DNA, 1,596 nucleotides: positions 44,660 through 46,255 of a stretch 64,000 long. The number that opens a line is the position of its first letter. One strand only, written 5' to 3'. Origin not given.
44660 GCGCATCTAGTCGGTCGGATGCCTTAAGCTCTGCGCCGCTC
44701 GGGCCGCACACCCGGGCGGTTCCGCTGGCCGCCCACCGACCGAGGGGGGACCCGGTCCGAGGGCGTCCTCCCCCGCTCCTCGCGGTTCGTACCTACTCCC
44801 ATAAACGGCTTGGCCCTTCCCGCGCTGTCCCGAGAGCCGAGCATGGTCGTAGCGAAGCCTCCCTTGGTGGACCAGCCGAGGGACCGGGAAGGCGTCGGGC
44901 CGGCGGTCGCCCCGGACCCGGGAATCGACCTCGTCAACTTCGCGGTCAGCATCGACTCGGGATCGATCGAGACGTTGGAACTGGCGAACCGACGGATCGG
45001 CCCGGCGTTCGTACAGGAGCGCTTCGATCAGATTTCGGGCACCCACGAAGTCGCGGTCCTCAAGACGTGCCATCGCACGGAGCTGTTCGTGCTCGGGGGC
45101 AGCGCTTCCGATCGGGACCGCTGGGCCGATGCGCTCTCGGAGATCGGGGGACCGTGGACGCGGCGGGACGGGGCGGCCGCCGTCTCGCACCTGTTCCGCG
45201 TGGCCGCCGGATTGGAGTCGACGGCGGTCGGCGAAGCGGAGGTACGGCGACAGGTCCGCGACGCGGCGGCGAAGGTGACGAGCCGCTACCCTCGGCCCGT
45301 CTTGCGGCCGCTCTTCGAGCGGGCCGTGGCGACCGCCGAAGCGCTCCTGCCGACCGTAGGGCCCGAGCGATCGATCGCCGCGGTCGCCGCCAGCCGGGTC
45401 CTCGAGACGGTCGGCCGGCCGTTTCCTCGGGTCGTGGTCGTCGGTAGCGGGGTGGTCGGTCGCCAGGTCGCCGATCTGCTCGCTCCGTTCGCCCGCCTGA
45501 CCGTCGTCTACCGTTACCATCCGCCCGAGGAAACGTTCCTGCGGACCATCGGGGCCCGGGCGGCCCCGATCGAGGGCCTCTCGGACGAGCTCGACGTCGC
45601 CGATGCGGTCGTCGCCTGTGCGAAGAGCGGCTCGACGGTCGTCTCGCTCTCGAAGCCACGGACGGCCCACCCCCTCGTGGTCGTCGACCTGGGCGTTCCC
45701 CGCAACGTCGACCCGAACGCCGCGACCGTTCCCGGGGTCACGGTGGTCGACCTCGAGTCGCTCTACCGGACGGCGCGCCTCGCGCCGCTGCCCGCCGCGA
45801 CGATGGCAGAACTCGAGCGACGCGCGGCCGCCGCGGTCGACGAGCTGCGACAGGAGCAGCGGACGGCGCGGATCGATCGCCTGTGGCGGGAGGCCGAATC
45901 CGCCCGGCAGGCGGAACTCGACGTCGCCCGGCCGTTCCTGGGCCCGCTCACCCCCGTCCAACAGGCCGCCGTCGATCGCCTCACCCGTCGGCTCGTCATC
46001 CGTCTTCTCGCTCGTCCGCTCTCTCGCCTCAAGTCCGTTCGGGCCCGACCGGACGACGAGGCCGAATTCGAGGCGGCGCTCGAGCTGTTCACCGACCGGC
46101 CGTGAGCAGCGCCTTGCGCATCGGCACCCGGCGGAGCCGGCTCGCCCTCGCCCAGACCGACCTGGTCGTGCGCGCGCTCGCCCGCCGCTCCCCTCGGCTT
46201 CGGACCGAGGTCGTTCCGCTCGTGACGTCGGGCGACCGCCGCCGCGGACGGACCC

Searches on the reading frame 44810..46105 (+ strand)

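Call 82: search_protein_families(library=ncbifam, proteins=[window:44810-46105:+], max_evalue=1e-10)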
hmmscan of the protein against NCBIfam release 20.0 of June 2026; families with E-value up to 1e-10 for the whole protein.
window:44810-46105:+ (431 aa): 4 families
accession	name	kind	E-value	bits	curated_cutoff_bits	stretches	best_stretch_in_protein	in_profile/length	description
NF000744.0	PRK00045.1-3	equivalog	1.1e-37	130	429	1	74-427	37-422/447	glutamyl-tRNA reductase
TIGR01035.1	hemA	equivalog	2.2e-32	112.5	209.55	1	78-427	39-413/416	glutamyl-tRNA reductase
NF000750.0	PRK00045.3-4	equivalog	3.3e-28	98.8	289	1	82-426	43-409/439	glutamyl-tRNA reductase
NF000752.0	PRK00045.4-2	equivalog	3.8e-11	42.8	381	1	79-302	45-272/412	glutamyl-tRNA reductase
